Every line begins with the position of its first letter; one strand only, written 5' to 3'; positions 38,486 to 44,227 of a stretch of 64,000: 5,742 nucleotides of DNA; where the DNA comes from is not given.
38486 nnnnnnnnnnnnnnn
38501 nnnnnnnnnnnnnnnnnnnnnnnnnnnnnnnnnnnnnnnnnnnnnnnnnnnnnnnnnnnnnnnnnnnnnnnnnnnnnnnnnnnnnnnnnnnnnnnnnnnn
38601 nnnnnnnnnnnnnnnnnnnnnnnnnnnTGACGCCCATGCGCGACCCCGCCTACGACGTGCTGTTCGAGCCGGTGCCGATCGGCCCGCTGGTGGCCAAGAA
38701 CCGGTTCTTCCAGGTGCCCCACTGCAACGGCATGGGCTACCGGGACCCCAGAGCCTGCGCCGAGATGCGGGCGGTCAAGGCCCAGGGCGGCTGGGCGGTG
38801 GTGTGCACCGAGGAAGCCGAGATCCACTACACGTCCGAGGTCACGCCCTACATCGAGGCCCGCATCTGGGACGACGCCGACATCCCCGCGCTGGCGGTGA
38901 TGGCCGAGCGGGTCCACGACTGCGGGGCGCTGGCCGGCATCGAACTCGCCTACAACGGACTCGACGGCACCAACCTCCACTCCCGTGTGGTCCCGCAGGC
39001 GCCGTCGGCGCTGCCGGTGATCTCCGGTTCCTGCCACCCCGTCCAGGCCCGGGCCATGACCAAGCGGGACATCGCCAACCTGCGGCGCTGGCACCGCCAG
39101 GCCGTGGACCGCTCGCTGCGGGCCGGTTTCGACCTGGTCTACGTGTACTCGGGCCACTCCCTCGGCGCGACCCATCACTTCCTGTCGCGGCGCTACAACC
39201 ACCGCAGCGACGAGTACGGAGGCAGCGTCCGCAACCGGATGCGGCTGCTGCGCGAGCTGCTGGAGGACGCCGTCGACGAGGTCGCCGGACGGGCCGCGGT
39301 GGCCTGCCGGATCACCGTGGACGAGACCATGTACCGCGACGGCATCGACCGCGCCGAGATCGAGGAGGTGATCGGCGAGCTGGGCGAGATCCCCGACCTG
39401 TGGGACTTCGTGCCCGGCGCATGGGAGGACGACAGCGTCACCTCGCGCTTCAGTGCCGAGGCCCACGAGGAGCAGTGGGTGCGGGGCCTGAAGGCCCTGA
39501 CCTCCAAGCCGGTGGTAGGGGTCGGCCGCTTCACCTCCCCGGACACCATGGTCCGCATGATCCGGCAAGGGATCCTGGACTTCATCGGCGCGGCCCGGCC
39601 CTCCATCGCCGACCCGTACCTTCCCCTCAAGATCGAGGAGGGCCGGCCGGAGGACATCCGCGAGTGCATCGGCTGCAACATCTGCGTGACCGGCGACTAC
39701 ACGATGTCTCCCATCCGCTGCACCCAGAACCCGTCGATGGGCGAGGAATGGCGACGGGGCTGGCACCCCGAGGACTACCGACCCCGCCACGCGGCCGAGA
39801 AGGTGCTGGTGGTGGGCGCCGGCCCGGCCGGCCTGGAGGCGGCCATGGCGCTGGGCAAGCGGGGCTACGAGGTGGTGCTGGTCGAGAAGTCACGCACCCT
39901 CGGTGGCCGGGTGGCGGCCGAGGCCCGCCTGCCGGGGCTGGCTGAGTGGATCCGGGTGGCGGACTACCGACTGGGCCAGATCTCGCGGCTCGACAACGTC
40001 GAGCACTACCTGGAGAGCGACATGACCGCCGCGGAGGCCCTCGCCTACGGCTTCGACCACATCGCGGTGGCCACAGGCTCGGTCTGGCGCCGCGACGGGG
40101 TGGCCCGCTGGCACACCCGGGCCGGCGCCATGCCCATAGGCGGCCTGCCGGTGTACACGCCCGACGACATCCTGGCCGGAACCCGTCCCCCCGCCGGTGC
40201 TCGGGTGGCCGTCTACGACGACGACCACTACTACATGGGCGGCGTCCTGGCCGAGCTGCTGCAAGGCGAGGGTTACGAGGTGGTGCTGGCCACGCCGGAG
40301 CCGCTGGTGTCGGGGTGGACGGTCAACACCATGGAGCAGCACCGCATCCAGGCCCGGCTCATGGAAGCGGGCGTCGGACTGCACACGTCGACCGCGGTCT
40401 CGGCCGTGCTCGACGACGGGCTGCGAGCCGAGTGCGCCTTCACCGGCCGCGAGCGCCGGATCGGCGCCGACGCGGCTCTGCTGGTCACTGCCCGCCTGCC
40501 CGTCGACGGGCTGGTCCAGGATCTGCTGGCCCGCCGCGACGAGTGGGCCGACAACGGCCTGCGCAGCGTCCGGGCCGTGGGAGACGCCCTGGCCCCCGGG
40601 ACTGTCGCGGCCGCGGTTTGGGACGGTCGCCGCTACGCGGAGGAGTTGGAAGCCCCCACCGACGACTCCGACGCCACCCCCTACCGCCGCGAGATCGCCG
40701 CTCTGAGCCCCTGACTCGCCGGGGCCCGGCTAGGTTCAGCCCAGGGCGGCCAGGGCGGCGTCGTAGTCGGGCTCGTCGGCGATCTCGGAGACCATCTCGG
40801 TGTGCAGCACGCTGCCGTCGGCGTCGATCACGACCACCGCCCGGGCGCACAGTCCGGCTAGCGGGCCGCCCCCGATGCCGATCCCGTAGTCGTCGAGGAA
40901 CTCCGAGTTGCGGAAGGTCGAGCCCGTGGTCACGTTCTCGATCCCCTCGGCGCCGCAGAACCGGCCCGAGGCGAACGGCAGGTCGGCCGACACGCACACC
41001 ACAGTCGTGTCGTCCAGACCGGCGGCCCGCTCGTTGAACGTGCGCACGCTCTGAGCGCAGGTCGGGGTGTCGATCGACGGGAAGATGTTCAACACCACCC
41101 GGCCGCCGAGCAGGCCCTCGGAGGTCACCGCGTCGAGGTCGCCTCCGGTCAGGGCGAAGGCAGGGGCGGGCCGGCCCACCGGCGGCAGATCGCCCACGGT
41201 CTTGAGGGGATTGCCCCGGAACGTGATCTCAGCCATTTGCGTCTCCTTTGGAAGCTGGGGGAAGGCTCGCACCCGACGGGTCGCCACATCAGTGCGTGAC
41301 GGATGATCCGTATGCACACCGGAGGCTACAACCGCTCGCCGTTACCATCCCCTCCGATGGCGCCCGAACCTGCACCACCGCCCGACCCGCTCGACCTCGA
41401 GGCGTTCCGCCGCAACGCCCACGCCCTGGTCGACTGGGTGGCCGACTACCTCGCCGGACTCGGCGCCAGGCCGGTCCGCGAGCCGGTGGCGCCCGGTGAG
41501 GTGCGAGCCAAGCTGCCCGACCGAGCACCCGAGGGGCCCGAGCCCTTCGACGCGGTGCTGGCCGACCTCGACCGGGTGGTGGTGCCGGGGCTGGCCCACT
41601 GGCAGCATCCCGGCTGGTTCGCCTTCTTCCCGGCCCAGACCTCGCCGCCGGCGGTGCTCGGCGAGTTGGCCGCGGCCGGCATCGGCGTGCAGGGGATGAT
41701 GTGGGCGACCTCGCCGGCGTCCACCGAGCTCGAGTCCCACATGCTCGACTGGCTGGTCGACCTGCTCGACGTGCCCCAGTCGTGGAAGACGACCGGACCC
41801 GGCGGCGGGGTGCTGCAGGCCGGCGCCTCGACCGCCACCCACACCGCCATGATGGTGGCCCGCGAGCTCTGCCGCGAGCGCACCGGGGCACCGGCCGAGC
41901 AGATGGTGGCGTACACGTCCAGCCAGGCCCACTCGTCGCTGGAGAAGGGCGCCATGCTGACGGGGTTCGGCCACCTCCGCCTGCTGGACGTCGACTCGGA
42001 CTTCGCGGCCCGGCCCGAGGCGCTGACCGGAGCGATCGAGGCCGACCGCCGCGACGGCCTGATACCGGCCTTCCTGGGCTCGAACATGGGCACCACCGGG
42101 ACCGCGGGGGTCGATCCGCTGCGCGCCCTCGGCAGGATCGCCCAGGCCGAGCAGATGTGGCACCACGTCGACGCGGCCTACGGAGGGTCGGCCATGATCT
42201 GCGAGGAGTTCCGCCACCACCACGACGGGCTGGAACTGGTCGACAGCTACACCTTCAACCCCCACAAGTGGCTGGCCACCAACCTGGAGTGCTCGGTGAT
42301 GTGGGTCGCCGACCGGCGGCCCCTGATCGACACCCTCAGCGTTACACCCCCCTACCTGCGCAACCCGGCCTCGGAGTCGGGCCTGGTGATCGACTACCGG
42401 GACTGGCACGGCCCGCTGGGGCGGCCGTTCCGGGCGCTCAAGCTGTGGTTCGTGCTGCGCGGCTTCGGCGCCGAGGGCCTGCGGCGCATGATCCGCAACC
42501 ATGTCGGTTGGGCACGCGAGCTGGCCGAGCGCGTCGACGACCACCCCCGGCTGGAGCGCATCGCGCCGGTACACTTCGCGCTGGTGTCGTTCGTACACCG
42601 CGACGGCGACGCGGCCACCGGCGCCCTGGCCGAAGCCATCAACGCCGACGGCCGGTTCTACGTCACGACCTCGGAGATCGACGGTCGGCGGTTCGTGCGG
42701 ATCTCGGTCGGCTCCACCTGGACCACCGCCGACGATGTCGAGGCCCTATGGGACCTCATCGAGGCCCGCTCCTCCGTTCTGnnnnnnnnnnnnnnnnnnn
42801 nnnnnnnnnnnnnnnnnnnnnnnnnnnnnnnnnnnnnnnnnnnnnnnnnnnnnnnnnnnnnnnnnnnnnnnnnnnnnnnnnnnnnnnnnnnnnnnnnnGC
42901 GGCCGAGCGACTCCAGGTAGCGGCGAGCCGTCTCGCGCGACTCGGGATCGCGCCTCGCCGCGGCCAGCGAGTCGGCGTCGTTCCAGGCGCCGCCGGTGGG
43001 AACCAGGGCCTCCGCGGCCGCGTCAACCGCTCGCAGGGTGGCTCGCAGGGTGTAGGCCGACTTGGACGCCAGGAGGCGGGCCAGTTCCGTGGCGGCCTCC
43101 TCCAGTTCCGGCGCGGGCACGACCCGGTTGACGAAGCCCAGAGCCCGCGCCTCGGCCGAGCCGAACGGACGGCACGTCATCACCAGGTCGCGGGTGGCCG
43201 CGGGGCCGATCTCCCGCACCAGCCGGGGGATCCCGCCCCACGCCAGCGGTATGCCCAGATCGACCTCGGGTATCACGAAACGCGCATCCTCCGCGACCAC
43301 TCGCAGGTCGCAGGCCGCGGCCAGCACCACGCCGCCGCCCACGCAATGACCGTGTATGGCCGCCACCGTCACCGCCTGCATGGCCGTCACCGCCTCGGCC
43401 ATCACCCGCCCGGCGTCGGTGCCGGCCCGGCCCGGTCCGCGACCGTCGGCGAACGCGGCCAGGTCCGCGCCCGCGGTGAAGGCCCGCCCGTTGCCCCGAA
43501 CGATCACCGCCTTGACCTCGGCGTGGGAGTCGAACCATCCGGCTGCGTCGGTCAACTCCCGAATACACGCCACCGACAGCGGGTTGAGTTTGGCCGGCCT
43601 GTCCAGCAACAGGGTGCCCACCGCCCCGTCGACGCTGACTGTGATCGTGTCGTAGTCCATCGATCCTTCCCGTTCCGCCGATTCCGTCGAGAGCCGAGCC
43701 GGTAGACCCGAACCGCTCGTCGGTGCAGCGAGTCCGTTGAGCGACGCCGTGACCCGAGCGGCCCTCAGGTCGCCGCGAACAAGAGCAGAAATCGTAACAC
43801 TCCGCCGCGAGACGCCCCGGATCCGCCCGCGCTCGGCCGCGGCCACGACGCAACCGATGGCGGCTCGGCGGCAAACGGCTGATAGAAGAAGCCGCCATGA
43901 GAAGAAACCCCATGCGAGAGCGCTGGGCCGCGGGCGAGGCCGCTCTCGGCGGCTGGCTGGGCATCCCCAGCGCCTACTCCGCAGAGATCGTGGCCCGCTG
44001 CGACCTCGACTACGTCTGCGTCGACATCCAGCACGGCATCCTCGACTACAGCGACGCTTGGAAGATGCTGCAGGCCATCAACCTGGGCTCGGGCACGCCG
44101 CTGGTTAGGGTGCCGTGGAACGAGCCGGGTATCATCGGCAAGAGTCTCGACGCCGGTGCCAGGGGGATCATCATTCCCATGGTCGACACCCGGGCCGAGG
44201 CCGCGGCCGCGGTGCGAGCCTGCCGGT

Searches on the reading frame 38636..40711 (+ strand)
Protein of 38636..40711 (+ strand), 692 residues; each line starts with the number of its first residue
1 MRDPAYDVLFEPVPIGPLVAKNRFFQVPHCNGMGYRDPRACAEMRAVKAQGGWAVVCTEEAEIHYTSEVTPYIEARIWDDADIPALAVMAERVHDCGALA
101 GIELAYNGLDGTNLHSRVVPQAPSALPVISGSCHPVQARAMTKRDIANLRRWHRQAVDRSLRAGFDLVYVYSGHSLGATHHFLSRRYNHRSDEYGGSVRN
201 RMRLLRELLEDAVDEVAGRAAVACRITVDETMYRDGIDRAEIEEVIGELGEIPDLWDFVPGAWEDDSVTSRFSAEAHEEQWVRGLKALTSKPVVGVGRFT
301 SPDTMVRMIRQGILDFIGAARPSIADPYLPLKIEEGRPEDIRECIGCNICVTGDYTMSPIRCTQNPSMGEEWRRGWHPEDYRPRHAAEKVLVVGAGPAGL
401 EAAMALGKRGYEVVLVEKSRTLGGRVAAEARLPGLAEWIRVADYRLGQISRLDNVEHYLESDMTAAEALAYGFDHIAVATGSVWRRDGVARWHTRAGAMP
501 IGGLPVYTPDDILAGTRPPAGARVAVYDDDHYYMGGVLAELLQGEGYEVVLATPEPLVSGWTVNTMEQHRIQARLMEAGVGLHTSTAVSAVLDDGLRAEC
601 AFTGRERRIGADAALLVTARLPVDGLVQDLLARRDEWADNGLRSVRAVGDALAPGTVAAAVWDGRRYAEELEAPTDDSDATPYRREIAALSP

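Call 8: search_protein_families(library=pfam, proteins=[window:38636-40711:+], max_evalue=0.001)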
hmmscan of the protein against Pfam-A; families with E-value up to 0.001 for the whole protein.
window:38636-40711:+ (692 aa): 13 families
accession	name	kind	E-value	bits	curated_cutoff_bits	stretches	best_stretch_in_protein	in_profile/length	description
PF00724.26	Oxidored_FMN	-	5.2e-59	200.7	27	1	9-339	2-341/342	NADH:flavin oxidoreductase / NADH oxidase family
PF07992.20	Pyr_redox_2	-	6.3e-12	45.9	26.1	1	389-486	2-113/291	Pyridine nucleotide-disulphide oxidoreductase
PF13450.12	NAD_binding_8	-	1.4e-09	38.5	21.9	1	392-444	1-47/68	NAD(P)-binding Rossmann-like domain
PF12831.13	FAD_oxidored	-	5.5e-09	36.2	27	1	390-438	2-50/416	FAD dependent oxidoreductase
PF00070.33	Pyr_redox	-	4e-07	30.9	22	1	389-423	1-35/82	Pyridine nucleotide-disulphide oxidoreductase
PF01494.25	FAD_binding_3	-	2.9e-06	27.2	22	1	389-421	3-35/349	FAD binding domain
PF22620.2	OYE-like_second_a-b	-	3.2e-06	27.6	25.5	1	508-591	2-83/128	OYE-like second alpha/beta domain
PF03486.20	HI0933_like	-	7.5e-06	26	50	1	389-426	2-39/244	HI0933-like protein Rossmann domain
PF00890.30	FAD_binding_2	-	8.9e-06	25.6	20.4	1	390-426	2-38/414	FAD binding domain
PF01134.28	GIDA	-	1.5e-05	24.7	22.1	1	389-423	1-36/391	Glucose inhibited division protein A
PF01946.23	Thi4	-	1.6e-05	24.7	26.2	1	386-425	16-56/235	Thi4 family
PF01266.30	DAO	-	0.00096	19.2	27.9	0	389-430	1-43/353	FAD dependent oxidoreductase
PF13738.12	Pyr_redox_3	-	0.00098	18.9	30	0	391-420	1-31/305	Pyridine nucleotide-disulphide oxidoreductase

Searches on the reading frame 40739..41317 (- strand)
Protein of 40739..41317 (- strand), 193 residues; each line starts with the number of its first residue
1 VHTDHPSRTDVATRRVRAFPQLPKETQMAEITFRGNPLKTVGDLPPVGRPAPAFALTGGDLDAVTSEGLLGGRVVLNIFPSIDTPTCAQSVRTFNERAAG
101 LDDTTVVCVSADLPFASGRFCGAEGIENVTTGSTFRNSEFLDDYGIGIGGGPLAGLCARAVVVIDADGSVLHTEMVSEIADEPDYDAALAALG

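Call 8: search_protein_families(library=pfam, proteins=[window:40739-41317:-], max_evalue=0.001)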
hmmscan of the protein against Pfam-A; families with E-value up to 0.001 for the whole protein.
window:40739-41317:- (193 aa): 2 families
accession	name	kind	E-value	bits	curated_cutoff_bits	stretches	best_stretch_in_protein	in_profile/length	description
PF08534.16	Redoxin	-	2.2e-28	99.4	26.6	1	47-189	2-148/148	Redoxin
PF00578.27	AhpC-TSA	-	1.8e-13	51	26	1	47-172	1-123/124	AhpC/TSA family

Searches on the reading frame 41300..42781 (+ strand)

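Call 8: search_protein_families(library=pfam, proteins=[window:41300-42781:+], max_evalue=0.001)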
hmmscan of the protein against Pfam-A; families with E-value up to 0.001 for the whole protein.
window:41300-42781:+ (494 aa): 1 family
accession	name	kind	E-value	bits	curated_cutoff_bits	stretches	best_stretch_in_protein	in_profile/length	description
PF00282.25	Pyridoxal_deC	-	2.4e-98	329.7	27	1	65-432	1-373/375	Pyridoxal-dependent decarboxylase conserved domain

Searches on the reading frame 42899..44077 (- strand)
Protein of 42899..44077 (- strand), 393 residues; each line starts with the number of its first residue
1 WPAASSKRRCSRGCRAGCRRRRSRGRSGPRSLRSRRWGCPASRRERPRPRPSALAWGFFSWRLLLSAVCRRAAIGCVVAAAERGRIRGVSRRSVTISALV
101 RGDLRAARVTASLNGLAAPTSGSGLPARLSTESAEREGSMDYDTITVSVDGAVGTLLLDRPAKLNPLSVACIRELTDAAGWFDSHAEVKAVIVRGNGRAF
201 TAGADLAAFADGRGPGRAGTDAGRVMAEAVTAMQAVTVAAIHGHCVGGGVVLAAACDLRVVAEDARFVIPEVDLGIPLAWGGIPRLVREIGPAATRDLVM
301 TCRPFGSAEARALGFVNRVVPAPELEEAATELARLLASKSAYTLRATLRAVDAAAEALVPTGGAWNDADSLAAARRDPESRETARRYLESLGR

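Call 26: search_protein_families(library=pfam, proteins=[window:42899-44077:-], max_evalue=0.001)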
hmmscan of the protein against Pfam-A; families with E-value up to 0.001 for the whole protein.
window:42899-44077:- (393 aa): 2 families
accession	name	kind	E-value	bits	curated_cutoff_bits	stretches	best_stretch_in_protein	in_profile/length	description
PF00378.25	ECH_1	-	3.1e-43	148.3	27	1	152-390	5-243/251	Enoyl-CoA hydratase/isomerase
PF16113.10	ECH_2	-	7.1e-26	91.9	27.2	1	153-352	1-203/335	Enoyl-CoA hydratase/isomerase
